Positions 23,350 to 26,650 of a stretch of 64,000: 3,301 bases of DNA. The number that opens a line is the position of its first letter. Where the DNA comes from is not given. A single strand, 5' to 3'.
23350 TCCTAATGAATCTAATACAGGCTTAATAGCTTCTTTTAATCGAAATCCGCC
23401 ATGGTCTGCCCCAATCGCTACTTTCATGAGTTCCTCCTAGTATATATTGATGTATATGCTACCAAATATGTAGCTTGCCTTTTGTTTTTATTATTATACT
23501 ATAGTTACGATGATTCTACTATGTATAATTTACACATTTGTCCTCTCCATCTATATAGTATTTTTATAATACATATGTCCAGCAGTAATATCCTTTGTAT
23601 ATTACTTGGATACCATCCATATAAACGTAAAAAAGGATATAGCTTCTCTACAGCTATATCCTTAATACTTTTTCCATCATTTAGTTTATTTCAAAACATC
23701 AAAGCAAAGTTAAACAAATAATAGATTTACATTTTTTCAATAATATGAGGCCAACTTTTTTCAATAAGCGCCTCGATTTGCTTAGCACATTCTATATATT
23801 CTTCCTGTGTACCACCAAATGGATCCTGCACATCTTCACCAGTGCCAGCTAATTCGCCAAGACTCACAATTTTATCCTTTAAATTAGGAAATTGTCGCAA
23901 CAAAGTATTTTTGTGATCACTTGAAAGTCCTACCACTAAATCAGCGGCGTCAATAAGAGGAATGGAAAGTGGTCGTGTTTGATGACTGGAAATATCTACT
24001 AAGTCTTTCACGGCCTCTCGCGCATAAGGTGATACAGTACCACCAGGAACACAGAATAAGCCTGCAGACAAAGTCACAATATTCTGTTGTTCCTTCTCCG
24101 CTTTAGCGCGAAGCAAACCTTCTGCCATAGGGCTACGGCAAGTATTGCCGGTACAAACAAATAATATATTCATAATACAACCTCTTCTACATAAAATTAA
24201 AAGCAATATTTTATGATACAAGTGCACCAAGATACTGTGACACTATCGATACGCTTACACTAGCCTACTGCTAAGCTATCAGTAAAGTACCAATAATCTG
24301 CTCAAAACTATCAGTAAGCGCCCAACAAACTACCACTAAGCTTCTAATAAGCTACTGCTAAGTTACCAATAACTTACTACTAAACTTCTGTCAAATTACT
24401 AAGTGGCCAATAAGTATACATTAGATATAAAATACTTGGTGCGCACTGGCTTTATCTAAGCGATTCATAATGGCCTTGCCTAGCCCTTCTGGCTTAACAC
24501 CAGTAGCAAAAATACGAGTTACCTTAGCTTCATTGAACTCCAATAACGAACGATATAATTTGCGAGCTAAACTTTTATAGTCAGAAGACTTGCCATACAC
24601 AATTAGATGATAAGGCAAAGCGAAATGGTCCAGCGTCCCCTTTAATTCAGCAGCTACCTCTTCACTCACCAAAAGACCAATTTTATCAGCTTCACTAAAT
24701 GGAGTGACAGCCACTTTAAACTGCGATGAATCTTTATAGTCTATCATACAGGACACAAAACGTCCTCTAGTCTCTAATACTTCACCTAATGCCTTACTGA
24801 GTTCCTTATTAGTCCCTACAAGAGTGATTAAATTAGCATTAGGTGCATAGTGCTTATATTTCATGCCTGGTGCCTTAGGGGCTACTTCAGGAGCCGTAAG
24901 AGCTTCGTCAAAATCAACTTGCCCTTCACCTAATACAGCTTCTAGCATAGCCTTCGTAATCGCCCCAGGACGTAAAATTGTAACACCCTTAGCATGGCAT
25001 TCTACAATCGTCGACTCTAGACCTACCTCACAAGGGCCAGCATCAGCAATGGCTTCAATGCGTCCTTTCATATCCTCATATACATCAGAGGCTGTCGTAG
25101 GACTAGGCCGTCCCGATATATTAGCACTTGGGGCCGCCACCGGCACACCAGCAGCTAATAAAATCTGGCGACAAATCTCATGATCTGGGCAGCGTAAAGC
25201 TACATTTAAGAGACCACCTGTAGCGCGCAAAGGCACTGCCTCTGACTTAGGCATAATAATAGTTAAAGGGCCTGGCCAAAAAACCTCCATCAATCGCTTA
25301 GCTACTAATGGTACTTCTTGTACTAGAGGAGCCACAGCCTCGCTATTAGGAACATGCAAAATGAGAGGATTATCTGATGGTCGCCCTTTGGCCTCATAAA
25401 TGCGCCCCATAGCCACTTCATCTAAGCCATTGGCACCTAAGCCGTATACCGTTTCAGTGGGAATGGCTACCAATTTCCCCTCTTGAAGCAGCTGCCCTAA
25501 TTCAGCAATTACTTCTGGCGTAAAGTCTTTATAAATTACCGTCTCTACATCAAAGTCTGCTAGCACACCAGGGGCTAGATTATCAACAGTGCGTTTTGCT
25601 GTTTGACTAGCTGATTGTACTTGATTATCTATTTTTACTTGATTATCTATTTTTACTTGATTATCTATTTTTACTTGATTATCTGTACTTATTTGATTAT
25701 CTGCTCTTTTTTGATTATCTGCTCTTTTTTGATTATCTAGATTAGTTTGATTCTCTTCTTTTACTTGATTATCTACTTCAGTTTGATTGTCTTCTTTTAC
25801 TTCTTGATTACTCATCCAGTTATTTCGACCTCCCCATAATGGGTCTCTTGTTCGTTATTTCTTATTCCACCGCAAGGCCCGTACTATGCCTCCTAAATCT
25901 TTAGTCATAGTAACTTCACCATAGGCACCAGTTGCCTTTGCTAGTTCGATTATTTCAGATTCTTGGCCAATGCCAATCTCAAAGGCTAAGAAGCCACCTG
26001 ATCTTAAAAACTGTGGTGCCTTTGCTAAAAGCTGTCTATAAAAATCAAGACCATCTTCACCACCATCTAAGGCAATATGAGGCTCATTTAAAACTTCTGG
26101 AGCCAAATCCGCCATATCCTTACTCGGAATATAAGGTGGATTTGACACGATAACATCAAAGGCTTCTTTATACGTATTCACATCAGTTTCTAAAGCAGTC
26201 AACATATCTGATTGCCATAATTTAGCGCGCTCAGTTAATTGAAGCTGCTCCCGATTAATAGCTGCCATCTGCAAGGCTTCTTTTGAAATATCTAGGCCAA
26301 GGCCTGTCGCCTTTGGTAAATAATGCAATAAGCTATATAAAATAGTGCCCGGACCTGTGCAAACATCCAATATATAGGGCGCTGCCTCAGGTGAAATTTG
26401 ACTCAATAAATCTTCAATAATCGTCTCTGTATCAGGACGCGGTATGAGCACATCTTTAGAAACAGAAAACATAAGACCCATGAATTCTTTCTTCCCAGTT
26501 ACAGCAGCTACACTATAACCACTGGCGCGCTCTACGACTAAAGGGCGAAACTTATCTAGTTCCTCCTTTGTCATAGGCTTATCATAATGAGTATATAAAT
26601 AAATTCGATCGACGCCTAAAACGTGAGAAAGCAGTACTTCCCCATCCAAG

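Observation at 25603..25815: Sua5/TsaC carries an N-terminal (xxxDNQ)x11 tail encoded by an 18-bp tandem repeat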

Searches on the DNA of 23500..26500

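Call 41: search_rna_families(source=window, start=23500, end=26500, threshold=evalue, max_evalue=1)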
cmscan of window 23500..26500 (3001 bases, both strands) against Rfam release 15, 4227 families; matches with E-value up to 1: 0.
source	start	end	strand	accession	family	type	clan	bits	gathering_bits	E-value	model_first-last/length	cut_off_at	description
